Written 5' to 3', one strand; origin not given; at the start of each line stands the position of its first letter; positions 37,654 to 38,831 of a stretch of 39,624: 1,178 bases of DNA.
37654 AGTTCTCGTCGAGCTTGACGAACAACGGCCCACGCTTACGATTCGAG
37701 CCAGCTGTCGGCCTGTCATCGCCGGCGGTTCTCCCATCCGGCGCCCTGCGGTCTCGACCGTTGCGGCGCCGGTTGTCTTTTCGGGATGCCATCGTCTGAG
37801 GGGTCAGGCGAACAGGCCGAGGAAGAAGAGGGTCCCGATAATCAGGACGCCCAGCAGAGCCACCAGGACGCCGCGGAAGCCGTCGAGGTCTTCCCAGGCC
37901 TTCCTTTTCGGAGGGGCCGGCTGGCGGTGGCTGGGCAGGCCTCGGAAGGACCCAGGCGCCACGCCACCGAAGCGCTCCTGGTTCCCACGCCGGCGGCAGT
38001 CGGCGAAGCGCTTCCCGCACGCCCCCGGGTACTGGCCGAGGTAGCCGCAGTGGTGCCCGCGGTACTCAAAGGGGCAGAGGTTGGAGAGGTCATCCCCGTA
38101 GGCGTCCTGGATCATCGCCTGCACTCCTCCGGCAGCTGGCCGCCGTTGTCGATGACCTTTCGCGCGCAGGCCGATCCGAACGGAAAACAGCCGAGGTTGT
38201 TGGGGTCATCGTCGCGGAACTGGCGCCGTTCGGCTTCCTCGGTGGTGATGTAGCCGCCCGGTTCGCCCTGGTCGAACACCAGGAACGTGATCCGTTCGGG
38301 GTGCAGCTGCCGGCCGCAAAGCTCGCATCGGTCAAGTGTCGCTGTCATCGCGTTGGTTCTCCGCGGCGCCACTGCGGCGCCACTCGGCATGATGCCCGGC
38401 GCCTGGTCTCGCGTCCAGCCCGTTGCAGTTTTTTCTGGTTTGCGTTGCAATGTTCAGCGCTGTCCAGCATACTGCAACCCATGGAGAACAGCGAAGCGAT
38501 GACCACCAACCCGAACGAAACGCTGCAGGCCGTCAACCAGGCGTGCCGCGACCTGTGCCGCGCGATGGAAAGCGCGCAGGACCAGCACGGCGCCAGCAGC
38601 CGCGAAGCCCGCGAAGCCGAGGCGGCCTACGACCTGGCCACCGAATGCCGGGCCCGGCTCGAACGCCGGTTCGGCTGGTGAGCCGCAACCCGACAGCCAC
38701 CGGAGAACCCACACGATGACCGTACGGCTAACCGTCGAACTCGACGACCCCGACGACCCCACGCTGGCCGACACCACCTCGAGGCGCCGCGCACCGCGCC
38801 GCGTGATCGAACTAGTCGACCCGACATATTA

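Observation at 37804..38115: Early-operon moron: membrane-tail-anchored paralogue of the tail-tip protein L Cys4 (Fe-S type) domain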

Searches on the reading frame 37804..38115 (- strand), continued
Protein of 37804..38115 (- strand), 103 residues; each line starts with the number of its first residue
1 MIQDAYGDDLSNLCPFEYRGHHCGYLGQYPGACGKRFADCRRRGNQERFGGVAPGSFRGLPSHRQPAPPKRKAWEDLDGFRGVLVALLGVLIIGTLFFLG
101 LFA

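Call 84: list_cluster_members(proteins=[P0002, P0006, P0010, P0011, P0016, P0021, P0012, P0018, P0022, P0013])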
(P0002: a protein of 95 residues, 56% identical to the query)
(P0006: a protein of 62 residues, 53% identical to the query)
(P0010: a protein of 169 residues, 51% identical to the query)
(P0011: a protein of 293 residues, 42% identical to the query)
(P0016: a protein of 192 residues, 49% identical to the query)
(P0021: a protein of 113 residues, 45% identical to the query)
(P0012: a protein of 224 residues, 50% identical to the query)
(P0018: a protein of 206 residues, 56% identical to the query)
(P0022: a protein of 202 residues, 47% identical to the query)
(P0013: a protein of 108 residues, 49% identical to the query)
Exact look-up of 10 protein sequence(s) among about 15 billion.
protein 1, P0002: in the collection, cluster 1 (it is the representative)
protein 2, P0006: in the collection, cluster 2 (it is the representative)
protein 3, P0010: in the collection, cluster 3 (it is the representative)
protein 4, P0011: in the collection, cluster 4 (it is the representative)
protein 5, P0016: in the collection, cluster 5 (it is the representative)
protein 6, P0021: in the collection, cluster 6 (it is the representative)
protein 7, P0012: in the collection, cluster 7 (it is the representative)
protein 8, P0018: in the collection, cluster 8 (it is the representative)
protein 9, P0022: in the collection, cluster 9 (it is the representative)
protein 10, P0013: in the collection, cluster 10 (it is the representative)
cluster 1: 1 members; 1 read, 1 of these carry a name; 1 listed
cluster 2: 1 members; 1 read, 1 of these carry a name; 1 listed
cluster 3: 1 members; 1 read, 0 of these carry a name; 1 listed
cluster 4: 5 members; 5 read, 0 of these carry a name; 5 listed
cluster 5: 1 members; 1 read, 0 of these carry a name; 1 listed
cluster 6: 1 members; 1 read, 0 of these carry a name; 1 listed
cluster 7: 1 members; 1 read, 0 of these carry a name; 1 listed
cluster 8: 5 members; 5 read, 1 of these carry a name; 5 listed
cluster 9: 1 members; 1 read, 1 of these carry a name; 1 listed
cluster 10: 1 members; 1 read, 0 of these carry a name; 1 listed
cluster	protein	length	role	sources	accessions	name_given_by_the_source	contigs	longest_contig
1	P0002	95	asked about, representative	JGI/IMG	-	hypothetical protein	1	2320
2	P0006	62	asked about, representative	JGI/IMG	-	hypothetical protein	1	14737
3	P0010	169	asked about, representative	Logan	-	-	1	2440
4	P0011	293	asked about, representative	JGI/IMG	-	-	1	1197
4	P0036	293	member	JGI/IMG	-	-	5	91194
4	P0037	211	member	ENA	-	-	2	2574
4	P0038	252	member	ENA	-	-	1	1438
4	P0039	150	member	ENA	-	-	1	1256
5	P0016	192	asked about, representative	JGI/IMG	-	-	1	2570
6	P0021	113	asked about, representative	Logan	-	-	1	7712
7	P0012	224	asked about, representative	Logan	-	-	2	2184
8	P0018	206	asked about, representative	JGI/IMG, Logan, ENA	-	-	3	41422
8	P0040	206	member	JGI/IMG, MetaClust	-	\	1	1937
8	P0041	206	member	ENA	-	-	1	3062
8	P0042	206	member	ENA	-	-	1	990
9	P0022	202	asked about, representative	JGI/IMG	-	lambda family phage minor tail protein L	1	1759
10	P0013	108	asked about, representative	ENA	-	-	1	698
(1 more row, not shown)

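Call 85: find_encoding_contigs(protein=P0036, flank=10000, max_places=1)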
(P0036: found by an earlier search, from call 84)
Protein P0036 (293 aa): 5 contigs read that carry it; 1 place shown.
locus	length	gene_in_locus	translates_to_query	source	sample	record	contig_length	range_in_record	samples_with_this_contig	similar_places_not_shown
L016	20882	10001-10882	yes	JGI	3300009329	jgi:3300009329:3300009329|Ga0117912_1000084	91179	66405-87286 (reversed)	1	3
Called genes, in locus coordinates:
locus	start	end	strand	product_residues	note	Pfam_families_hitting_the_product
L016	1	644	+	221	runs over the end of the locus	PF20582:UPF0758_N, PF04002:RadC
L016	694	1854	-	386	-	PF12167:Arm-DNA-bind_2 (weak), PF14659:Phage_int_SAM_3 (weak), PF00589:Phage_integrase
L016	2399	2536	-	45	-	-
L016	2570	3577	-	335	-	PF00989:PAS, PF13188:PAS_8 (faint), PF08448:PAS_4 (weak), PF13426:PAS_9, PF08447:PAS_3 (weak), PF00196:GerE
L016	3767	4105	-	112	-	PF12844:HTH_19 (weak), PF01381:HTH_3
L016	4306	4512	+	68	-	-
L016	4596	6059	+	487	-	PF00176:SNF2-rel_dom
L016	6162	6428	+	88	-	-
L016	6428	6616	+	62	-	-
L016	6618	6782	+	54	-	-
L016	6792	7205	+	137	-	PF04545:Sigma70_r4 (weak)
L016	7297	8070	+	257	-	-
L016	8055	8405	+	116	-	-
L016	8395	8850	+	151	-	-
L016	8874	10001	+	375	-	PF01068:DNA_ligase_A_M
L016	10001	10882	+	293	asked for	-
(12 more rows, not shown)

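Call 86: find_encoding_contigs(protein=P0021, flank=10000, max_places=1)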
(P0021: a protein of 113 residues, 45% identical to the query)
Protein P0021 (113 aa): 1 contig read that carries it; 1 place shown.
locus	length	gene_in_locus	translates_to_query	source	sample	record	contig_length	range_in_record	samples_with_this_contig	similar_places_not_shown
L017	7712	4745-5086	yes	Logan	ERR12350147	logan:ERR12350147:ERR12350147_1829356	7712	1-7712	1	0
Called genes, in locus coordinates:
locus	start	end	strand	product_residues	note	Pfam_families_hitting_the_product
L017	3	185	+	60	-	?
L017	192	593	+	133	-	-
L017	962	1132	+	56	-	-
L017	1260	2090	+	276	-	PF03592:Terminase_2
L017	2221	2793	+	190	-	PF00239:Resolvase, PF02796:HTH_7, PF13384:HTH_23 (weak)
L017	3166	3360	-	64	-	PF13443:HTH_26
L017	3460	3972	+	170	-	-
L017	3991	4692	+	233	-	-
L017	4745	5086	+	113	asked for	-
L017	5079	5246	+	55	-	-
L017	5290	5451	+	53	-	-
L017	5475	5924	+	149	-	-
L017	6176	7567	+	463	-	PF03237:Terminase_6N, PF17289:Terminase_6C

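Call 88: search_solved_structures(query=window:37804-38115:-, max_evalue=10, show_alignments=2)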
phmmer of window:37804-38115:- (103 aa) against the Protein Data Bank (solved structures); distinct sequences matched with E-value up to 10: 3.
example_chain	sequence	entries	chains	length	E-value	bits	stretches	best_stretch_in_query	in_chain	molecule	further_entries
1d06_A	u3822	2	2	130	0.44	14.1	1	4-50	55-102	nitrogen fixation regulatory protein fixL | FIXL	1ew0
8iyk_L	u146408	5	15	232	0.64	13.6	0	10-28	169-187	Tail tip protein L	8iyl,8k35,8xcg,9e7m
9ima_D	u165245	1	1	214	2.3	11.8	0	7-56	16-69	Talquetamab Fab (anti-GPRC5D) Light chain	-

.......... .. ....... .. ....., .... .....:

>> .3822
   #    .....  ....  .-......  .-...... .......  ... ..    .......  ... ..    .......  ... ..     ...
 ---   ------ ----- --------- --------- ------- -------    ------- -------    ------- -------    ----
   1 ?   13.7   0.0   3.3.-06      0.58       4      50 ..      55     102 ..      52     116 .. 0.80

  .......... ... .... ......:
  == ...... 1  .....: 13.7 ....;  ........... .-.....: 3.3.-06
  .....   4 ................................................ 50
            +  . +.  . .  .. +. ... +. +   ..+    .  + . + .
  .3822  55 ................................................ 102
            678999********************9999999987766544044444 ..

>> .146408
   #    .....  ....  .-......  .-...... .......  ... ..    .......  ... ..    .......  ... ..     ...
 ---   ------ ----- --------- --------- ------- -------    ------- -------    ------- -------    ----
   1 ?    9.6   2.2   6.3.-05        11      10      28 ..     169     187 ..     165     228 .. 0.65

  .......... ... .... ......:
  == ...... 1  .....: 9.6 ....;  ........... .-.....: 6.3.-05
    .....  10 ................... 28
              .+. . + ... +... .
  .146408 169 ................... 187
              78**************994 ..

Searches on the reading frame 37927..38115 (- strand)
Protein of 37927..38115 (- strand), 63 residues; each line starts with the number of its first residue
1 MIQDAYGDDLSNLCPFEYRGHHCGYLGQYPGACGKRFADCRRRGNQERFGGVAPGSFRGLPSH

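Call 30: find_homologous_proteins(query=A2, max_evalue=0.001)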
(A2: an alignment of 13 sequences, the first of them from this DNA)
Query A2 (13 sequences) (56 aa, profile of the alignment): 6 proteins with E <= 0.001 among 56 candidates.
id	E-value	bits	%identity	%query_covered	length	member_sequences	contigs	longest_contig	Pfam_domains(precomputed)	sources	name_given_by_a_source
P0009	2.1e-20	90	51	73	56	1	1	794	-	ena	-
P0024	4.2e-19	86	48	75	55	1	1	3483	-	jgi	jgi:phage-related protein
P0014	3.8e-18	82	44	77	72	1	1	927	-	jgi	jgi:hypothetical protein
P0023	1.5e-17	81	42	77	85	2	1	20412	-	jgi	-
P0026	8.7e-17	78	47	77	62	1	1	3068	-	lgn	-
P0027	3.9e-13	66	40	89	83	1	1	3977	-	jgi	-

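Call 31: search_solved_structures(query=A2, max_evalue=10, show_alignments=3)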
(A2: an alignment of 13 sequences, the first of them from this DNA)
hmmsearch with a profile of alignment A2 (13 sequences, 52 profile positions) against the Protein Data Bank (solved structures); distinct sequences matched with E-value up to 10: 2.
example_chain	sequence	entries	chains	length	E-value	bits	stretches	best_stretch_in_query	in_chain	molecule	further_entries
8iyk_L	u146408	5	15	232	1.5e-07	34.1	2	7-24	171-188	Tail tip protein L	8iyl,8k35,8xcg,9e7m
25vf_7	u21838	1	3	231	0.43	13.4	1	8-24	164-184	F2-pyocin-BHP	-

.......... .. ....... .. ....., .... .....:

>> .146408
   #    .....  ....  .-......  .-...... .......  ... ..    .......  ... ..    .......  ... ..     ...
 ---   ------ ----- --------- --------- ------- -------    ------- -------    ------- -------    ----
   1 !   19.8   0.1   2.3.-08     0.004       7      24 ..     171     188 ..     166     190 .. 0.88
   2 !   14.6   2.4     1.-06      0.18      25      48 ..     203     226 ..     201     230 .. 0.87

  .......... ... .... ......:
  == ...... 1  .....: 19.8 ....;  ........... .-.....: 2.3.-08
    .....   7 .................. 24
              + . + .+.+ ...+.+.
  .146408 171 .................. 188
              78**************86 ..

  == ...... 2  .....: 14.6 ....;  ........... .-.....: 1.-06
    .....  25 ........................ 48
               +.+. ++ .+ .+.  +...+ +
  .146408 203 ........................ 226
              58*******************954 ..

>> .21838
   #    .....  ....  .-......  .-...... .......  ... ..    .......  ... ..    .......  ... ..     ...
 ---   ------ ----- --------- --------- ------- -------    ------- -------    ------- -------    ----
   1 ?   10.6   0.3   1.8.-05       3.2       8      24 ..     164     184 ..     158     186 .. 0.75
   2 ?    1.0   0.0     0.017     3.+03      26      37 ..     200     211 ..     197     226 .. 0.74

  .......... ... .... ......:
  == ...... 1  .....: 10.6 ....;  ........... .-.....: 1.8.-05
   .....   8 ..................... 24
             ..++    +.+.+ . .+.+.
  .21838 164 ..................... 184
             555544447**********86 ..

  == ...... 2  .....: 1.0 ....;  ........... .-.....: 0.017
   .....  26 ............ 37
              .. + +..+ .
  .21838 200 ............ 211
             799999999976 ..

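Call 55: find_encoding_contigs(protein=P0027, flank=10000, max_places=2)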
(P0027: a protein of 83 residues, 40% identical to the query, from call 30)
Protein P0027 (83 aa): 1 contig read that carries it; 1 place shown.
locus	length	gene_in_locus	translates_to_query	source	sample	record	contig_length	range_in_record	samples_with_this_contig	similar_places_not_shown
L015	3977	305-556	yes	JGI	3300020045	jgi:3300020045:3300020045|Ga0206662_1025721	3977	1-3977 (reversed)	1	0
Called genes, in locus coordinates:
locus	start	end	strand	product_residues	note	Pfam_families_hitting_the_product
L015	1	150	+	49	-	?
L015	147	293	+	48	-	-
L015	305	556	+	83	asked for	-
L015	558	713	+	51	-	-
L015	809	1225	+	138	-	PF05263:DUF722 (faint)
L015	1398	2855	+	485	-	PF03237:Terminase_6N, PF04466:Terminase_3 (weak), PF17289:Terminase_6C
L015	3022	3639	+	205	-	-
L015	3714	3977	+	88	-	?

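Call 71: predict_structure(alignment_id=A5)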
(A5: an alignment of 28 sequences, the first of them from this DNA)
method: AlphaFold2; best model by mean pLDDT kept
length: 63 residues; sequences in the alignment: 28
mean_pLDDT: 63.7   pTM: 0.44
mean pLDDT of the five models: 63.7, 60.4, 57.5, 56.6, 54.3
residues with pLDDT >= 90: 0; 70-90: 20; 50-70: 35; < 50: 8
segments of 3 or more residues with pLDDT < 50: 1-4
pLDDT, mean of each block of 10 residues (from residue 1): 50 68 66 73 75 54 51
secondary structure, 60 per line:
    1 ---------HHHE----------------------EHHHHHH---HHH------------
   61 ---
elements in order: H37-42

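Call 74: fold_search(model_id=the predicted structure, library=pdb)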
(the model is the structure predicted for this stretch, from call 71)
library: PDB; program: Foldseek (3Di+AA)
matches with E <= 10: 2; with E <= 0.001: 0
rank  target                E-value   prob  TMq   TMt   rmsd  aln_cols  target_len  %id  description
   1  8iyk_L                3.0e-01  0.87  0.52  0.15   3.4        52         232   33  Tail tip conformation 1 of phage lambda tail (released 2023-10-18)
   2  9iez_A                9.6e+00  0.01  0.19  0.13  11.5        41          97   20  FeSII from Azotobacter beijerinckii (released 2026-03-04)

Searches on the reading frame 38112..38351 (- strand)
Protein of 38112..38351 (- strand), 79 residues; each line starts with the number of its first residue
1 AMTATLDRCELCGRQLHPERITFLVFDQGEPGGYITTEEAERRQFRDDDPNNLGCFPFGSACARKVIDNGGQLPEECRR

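Call 8: search_protein_families(library=pfam, proteins=[window:38112-38351:-], max_evalue=1)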
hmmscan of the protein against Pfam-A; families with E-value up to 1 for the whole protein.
window:38112-38351:- (79 aa): 4 families
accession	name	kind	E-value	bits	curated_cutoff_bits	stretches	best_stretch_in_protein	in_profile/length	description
PF19148.5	DUF5830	-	0.018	15.5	26.8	0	53-68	99-112/114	Family of unknown function (DUF5830)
PF04570.20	zf-FLZ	-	0.18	11.8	23.4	1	5-23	12-30/54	zinc-finger of the FCS-type, C2-C2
PF05585.17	DUF1758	-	0.2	11.7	22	1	23-68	16-59/163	Putative peptidase (DUF1758)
PF19474.4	DUF6011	-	0.21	11.6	26.6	1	7-17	9-19/37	Family of unknown function (DUF6011)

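Call 9: search_protein_families(library=phrogs, proteins=[window:38112-38351:-], max_evalue=1)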
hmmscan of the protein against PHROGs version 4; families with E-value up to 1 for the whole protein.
window:38112-38351:- (79 aa): 1 family
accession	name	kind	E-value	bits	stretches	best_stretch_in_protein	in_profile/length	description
phrog_25171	-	unknown function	0.058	14.8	1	2-16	21-35/73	-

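Call 73: search_protein_families(library=ncbifam, proteins=[window:38112-38348:-], max_evalue=0.01)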
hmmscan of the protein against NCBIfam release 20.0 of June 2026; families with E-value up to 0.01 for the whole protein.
window:38112-38348:- (78 aa): 0 families

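Call 79: search_protein_families(library=padloc, proteins=[window:38112-38348:-], max_evalue=0.01)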
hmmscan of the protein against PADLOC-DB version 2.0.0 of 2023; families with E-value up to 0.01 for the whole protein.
window:38112-38348:- (78 aa): 0 families

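Call 87: search_dna_similar(query=window:38112-38348:-, collection=phages, mode=protein, max_evalue=0.01, max_rows=10)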
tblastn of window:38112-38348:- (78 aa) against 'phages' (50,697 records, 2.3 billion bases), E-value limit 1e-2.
No match.

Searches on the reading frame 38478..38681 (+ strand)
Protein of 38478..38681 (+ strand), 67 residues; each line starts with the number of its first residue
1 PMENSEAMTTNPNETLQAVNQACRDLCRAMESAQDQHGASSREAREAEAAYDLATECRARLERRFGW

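Call 8: search_protein_families(library=pfam, proteins=[window:38478-38681:+], max_evalue=1)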
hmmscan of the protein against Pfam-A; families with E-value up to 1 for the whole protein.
window:38478-38681:+ (67 aa): 2 families
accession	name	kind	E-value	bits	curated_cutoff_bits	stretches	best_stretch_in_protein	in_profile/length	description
PF23332.1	CC4_RECK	-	0.089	13.5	27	1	17-58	10-42/56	RECK-like, CC4 domain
PF11839.13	Alanine_zipper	-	0.13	13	23.1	1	6-65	4-63/69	Alanine-zipper, major outer membrane lipoprotein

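Call 9: search_protein_families(library=phrogs, proteins=[window:38478-38681:+], max_evalue=1)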
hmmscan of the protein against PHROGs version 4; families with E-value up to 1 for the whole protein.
window:38478-38681:+ (67 aa): 2 families
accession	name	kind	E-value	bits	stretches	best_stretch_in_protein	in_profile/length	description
phrog_10613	-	tail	0.12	13.1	1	13-63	65-115/237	tail length tape measure protein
phrog_10599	-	unknown function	0.24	12.6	1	13-63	32-82/92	-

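Call 73: search_protein_families(library=ncbifam, proteins=[window:38478-38681:+], max_evalue=0.01)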
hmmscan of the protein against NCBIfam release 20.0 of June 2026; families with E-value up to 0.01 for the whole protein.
window:38478-38681:+ (67 aa): 0 families
